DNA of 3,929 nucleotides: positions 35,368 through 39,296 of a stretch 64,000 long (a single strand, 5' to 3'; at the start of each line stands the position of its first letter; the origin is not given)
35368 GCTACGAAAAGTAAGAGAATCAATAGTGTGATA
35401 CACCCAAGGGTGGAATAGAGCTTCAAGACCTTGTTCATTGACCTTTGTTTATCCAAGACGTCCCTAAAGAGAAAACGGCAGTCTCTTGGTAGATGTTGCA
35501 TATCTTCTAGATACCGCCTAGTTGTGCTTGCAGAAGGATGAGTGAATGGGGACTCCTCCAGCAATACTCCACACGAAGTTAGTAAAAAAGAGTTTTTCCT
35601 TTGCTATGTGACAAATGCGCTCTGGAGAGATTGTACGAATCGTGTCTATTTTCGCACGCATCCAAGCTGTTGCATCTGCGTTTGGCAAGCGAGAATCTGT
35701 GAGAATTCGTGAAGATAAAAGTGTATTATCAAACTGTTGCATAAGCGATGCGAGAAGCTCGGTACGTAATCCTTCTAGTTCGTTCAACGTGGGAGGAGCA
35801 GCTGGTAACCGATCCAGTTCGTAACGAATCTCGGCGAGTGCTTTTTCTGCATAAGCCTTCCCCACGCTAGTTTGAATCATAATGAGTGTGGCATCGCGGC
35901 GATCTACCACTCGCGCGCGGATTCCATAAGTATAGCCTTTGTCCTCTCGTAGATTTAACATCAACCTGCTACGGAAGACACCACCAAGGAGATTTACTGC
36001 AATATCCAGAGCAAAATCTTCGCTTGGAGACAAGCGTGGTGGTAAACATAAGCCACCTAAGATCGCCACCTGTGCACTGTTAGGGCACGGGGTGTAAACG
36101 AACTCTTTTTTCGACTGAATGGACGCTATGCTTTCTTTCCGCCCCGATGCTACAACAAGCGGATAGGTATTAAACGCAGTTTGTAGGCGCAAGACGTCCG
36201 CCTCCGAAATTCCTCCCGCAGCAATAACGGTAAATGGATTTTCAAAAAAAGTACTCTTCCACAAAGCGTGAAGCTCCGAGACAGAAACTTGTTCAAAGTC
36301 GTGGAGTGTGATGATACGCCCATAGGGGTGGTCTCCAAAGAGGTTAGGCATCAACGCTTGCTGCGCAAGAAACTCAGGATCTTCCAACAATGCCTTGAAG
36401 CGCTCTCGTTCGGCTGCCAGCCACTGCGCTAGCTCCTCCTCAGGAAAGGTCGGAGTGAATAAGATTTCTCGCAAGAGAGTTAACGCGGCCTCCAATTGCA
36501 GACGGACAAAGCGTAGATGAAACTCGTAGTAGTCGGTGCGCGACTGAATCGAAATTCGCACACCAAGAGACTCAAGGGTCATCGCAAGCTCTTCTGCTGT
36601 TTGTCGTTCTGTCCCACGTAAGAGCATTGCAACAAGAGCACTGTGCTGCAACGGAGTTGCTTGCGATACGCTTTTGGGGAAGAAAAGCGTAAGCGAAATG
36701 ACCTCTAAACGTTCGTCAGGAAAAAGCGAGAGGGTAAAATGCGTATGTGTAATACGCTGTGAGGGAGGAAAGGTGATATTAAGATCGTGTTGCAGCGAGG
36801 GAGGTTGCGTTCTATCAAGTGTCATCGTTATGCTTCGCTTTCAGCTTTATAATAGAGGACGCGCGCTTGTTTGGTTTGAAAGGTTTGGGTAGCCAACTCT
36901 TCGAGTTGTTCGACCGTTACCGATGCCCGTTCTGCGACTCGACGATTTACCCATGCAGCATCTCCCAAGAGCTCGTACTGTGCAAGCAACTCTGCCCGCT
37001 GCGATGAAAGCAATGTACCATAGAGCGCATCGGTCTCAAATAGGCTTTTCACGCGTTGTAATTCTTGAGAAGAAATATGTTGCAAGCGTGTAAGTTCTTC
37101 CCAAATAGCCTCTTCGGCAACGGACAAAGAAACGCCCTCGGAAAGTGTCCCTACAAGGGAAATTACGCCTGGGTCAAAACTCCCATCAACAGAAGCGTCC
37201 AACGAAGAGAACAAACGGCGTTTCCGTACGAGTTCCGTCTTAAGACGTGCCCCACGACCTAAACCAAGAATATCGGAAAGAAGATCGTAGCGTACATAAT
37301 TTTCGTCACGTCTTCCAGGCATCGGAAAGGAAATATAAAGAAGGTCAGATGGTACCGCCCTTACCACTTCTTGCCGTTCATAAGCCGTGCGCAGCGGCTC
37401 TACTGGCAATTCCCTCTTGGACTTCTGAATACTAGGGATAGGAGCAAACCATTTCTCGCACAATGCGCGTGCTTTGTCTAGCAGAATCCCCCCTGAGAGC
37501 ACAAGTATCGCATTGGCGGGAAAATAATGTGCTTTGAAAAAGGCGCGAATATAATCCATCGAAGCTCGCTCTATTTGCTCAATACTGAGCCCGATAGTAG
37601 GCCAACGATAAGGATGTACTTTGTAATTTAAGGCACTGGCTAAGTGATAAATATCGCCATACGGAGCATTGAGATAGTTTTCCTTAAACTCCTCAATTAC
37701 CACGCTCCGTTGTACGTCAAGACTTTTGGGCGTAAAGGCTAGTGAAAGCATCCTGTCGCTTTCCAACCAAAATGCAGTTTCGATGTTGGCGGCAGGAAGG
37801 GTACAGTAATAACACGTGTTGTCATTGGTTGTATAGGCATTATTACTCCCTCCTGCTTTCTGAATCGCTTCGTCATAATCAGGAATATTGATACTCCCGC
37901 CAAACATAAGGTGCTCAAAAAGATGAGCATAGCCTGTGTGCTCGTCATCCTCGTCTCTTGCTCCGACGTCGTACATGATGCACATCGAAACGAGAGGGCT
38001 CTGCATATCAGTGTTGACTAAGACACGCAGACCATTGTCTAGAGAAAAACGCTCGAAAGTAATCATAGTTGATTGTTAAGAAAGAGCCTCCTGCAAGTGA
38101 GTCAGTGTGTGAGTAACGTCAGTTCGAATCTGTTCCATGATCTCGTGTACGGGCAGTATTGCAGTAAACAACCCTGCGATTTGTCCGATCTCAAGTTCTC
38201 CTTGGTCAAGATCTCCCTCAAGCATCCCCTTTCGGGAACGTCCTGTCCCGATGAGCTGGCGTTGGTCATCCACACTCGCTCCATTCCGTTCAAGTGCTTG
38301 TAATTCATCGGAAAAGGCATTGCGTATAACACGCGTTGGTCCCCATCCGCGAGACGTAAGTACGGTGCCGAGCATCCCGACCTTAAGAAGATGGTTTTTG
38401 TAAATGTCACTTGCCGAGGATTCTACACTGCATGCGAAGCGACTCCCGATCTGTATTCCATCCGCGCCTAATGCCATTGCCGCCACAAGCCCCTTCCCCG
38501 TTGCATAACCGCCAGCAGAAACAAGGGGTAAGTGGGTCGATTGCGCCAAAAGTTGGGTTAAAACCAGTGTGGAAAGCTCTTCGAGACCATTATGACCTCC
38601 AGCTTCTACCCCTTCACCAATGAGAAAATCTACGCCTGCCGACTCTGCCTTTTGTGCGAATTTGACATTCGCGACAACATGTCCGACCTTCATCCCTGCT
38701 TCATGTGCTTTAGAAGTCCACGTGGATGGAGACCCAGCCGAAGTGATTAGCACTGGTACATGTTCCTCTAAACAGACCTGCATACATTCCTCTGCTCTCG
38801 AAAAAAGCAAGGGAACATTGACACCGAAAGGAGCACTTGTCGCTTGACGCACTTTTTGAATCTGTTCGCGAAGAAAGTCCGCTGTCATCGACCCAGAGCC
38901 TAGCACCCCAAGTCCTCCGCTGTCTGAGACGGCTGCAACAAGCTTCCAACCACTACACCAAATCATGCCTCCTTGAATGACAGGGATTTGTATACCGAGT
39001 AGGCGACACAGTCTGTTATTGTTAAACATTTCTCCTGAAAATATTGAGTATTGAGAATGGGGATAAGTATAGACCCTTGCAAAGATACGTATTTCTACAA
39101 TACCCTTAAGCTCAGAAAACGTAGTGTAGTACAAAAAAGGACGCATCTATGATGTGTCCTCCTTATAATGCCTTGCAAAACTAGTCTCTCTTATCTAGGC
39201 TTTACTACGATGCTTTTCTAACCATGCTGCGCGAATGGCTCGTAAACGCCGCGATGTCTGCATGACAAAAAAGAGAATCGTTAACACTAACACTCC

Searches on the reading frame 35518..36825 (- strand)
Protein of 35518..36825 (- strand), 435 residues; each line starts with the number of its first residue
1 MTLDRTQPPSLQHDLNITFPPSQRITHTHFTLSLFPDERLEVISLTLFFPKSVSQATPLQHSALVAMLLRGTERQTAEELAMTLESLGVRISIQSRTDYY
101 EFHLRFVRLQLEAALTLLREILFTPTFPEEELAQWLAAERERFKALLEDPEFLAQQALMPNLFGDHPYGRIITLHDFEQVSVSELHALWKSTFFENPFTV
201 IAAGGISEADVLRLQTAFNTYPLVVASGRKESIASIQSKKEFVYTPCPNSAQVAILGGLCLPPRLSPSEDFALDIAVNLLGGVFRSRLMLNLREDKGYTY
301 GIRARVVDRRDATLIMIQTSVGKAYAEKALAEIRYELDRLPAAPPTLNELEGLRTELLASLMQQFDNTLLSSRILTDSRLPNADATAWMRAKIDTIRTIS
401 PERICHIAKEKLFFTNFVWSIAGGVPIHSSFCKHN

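Call 77: search_protein_families(library=pfam, proteins=[window:35518-36825:-], max_evalue=1e-8)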
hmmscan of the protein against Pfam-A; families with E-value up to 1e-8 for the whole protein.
window:35518-36825:- (435 aa): 1 family
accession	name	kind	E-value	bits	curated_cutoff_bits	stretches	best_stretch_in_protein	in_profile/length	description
PF05193.26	Peptidase_M16_C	-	1.7e-13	51.3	23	1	180-356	2-180/181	Peptidase M16 inactive domain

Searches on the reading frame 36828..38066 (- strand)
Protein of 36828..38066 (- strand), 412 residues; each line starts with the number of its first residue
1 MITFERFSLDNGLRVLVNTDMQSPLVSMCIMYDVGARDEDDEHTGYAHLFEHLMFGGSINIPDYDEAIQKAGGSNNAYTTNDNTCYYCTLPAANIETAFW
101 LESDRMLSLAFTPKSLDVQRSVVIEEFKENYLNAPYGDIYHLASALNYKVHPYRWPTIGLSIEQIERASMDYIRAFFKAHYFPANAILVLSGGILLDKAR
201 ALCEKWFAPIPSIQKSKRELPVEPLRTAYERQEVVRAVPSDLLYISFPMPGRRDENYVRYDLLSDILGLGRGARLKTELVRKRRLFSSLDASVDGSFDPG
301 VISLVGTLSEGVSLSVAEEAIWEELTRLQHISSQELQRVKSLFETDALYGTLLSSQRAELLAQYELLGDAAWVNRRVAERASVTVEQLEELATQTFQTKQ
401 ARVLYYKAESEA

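Call 77: search_protein_families(library=pfam, proteins=[window:36828-38066:-], max_evalue=1e-8)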
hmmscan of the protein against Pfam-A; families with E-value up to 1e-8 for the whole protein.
window:36828-38066:- (412 aa): 2 families
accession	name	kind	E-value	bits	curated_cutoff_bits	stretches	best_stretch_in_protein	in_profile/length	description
PF05193.26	Peptidase_M16_C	-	5.2e-24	85.5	23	1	169-341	3-179/181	Peptidase M16 inactive domain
PF00675.25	Peptidase_M16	-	2.3e-19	70.2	22.3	1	14-130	1-119/149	Insulinase (Peptidase family M16)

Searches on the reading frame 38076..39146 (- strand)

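Call 77: search_protein_families(library=pfam, proteins=[window:38076-39146:-], max_evalue=1e-8)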
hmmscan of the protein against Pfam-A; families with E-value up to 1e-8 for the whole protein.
window:38076-39146:- (356 aa): 2 families
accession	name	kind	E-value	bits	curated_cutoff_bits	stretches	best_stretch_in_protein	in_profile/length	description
PF03060.21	NMO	-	1.1e-59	203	28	2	122-340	106-328/331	Nitronate monooxygenase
PF00478.31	IMPDH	-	7.5e-10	38.8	25.6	0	36-176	17-121/345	IMP dehydrogenase / GMP reductase domain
